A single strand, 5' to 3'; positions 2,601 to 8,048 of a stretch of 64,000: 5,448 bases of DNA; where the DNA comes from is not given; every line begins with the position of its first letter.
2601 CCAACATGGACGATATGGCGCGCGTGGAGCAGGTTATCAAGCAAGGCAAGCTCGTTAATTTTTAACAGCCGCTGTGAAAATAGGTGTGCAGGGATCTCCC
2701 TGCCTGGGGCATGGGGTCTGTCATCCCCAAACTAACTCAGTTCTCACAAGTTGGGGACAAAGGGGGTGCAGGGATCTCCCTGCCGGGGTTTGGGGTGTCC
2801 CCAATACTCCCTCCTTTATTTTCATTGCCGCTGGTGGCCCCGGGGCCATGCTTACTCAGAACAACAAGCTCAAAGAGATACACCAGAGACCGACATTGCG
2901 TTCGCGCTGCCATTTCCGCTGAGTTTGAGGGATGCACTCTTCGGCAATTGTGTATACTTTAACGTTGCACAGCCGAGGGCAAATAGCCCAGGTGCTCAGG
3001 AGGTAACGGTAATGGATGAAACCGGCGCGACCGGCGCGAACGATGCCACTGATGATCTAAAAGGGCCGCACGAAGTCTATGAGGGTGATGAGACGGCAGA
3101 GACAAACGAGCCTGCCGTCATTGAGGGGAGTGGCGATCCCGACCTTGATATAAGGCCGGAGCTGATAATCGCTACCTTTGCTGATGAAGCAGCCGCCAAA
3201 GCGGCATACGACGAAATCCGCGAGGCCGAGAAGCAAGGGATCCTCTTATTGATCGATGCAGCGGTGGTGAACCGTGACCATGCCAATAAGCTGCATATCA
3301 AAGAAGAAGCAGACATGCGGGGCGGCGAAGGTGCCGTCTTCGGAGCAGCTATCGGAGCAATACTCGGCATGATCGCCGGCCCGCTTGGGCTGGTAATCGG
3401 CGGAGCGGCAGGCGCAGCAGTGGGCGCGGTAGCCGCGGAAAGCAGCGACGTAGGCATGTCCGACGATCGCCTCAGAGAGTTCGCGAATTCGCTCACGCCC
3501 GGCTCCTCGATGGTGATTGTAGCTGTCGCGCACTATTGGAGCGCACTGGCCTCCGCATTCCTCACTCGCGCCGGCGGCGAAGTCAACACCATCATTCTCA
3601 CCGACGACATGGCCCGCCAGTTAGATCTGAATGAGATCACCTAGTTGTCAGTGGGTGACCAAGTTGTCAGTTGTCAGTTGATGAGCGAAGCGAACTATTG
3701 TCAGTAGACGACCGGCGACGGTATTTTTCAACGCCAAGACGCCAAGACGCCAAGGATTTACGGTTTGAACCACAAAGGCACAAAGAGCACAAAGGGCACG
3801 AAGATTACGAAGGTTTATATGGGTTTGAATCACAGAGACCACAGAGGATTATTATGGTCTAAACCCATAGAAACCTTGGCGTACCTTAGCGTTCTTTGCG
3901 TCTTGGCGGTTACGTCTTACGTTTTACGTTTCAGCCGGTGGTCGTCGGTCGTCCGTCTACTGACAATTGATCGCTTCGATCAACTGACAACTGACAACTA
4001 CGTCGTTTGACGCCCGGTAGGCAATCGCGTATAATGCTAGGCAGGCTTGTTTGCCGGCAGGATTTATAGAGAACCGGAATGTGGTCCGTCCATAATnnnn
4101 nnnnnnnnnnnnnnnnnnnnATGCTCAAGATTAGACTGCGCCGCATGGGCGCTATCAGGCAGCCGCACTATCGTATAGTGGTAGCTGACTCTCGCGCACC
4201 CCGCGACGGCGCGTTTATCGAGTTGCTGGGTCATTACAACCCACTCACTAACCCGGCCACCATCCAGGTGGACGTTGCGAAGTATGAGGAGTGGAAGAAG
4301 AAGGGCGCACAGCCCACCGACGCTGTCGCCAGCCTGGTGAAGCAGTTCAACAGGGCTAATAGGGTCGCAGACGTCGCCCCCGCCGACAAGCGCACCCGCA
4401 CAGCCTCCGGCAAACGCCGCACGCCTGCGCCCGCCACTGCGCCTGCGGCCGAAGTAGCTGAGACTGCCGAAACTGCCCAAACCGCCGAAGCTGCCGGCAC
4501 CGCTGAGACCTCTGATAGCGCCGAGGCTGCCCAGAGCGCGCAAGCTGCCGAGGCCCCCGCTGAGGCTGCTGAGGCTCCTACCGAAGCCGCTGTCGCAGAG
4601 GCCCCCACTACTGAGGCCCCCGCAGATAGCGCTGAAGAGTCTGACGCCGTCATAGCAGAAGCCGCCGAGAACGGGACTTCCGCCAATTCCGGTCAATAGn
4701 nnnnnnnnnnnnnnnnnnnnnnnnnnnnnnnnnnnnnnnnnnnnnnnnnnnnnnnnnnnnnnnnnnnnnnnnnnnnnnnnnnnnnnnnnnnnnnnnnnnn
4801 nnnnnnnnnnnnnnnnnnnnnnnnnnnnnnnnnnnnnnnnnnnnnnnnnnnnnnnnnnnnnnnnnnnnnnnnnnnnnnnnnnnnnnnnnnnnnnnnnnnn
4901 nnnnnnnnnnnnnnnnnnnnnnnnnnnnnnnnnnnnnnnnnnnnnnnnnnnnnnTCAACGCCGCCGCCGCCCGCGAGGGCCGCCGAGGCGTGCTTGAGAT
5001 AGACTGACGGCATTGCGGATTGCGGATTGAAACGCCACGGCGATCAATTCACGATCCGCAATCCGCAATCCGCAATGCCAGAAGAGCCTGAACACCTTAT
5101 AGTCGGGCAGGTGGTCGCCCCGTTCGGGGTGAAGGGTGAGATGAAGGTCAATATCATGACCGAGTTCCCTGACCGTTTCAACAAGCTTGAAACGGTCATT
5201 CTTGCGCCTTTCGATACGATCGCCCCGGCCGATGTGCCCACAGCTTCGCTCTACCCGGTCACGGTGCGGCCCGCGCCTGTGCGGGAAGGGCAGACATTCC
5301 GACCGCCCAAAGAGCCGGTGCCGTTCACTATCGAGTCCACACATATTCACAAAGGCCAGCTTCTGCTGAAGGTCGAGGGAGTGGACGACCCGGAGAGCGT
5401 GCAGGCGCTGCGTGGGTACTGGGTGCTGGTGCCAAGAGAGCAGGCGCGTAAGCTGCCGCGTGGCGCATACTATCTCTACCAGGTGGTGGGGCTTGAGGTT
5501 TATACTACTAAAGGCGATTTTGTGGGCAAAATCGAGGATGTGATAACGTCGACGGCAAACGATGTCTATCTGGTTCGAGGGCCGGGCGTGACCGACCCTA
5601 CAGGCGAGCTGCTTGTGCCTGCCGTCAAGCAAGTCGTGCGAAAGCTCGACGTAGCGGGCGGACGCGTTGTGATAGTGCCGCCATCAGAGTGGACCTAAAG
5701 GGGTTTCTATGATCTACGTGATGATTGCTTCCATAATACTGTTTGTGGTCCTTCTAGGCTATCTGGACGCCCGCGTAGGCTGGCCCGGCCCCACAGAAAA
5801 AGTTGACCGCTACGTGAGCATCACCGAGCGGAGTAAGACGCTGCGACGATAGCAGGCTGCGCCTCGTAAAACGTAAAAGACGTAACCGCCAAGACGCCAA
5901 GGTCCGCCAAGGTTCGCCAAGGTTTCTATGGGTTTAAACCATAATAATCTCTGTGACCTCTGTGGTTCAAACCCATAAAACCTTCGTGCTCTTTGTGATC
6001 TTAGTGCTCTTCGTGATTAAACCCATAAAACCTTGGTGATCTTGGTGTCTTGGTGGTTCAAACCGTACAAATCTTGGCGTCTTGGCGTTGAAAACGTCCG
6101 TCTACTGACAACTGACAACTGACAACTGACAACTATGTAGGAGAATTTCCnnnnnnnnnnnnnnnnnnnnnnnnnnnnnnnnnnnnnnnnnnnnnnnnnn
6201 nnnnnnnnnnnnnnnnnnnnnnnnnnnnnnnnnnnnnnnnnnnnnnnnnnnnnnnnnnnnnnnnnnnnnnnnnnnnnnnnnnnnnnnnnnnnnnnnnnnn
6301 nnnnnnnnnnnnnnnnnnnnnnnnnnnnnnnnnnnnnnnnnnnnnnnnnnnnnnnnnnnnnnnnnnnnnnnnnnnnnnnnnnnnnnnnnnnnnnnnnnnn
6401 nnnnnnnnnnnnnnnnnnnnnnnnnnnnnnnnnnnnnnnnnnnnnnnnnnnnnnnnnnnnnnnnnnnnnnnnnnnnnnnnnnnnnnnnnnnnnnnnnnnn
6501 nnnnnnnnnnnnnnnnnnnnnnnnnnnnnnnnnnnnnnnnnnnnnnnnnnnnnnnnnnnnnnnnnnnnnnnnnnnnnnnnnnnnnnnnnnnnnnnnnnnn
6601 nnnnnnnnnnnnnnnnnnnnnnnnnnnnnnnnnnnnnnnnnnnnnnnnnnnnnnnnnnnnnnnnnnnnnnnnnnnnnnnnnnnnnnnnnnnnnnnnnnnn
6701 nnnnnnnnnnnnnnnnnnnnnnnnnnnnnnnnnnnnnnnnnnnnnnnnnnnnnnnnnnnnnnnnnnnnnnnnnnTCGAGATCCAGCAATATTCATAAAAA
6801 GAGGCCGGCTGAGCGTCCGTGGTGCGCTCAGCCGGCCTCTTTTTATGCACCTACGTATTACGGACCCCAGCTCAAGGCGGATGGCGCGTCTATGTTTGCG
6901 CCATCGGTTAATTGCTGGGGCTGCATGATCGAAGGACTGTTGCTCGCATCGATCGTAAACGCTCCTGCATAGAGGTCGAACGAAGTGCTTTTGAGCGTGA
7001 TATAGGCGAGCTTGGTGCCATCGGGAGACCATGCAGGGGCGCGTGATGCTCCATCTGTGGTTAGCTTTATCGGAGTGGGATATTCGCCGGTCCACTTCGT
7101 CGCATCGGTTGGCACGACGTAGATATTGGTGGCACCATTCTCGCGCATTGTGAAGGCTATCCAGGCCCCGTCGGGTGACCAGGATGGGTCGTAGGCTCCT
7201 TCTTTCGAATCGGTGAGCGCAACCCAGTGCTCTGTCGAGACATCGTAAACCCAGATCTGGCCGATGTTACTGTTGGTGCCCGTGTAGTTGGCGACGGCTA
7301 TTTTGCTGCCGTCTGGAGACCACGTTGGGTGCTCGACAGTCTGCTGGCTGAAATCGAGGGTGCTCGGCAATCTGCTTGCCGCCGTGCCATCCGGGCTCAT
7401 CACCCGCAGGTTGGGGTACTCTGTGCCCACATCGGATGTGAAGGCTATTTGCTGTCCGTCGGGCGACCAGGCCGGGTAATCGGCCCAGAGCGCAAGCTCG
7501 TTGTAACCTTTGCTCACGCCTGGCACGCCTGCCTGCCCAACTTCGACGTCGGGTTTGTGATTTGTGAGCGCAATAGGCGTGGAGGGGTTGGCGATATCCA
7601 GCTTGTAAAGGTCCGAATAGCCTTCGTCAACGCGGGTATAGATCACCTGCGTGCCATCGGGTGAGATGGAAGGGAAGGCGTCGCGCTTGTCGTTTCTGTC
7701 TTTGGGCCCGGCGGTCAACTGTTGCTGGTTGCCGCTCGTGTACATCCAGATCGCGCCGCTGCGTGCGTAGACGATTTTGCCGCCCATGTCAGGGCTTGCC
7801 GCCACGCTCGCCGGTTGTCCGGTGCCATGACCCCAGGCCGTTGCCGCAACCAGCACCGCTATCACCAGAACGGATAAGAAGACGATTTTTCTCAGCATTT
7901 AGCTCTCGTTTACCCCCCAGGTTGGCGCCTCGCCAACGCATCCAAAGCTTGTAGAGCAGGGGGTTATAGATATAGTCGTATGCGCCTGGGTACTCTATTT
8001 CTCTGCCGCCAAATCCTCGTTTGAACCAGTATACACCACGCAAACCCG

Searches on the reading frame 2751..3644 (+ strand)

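Call 58: search_protein_families(library=pfam, proteins=[window:2751-3644:+], max_evalue=0.00001)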
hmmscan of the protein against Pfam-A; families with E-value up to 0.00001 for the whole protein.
window:2751-3644:+ (297 aa): 1 family
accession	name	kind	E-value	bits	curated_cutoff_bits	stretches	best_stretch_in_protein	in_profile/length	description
PF06897.17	DUF1269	-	2.1e-11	44.5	26.9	1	195-291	1-95/100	Protein of unknown function (DUF1269)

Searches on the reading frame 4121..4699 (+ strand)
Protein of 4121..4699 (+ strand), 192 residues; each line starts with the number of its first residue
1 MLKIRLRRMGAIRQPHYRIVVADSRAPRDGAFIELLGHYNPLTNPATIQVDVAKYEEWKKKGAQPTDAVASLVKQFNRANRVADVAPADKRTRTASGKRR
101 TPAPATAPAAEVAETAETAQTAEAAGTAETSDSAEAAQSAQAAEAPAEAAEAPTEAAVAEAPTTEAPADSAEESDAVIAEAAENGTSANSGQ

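Call 58: search_protein_families(library=pfam, proteins=[window:4121-4699:+], max_evalue=0.00001)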
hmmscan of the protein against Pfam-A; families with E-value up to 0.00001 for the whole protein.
window:4121-4699:+ (192 aa): 1 family
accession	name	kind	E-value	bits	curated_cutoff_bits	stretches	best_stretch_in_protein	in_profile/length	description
PF00886.24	Ribosomal_S16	-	3.9e-23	81.6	27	1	8-66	1-62/62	Ribosomal protein S16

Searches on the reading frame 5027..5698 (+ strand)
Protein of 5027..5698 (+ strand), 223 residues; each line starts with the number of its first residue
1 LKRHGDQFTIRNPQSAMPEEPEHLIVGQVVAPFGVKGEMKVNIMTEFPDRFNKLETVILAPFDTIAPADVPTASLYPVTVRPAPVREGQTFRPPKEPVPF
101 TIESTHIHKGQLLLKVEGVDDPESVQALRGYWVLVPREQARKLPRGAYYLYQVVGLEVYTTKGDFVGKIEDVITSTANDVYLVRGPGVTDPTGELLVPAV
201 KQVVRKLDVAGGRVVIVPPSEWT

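Call 58: search_protein_families(library=pfam, proteins=[window:5027-5698:+], max_evalue=0.00001)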
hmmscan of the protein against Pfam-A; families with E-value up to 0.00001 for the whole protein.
window:5027-5698:+ (223 aa): 3 families
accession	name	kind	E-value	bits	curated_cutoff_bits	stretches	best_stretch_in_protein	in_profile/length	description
PF01782.24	RimM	-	1.1e-18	67.6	23.5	1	26-139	2-84/84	RimM N-terminal domain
PF24986.1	PRC_RimM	-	2.2e-13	50.1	27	1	153-222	4-69/69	RimM PRC barrel domain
PF05239.21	PRC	-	3e-09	37.2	21.2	1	147-221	3-76/78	PRC-barrel domain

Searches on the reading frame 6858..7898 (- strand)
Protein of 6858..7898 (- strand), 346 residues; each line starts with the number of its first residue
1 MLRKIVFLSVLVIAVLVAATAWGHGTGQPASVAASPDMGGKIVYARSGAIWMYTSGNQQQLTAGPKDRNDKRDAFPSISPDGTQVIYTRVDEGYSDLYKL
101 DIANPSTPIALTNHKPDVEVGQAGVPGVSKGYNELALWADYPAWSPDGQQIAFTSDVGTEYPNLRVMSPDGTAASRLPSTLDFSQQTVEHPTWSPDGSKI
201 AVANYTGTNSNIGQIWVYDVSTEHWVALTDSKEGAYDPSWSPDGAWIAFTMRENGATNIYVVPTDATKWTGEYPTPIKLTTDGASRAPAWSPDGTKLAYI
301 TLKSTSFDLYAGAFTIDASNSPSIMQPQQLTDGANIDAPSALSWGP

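Call 58: search_protein_families(library=pfam, proteins=[window:6858-7898:-], max_evalue=0.00001)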
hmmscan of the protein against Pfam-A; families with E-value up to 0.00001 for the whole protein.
window:6858-7898:- (346 aa): 5 families
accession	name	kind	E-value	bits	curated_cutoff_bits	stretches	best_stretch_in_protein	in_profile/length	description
PF07676.18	PD40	-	3.9e-32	109.9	20.9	2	228-261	4-38/38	WD40-like Beta Propeller Repeat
PF00930.27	DPPIV_N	-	3.6e-14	52.7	22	1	194-317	1-135/354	Dipeptidyl peptidase IV (DPP IV) N-terminal region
PF25174.1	Beta-prop_THOC3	-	9.6e-08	31.8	305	1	143-301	9-148/272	THOC3 beta-propeller domain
PF25460.1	Beta-prop_Aladin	-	1.1e-07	31.7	171.1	0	188-305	113-217/340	Aladin seven-bladed propeller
PF10647.15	Gmad1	-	4.5e-06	27.1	20.5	0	166-329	3-155/251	Lipoprotein LpqB beta-propeller domain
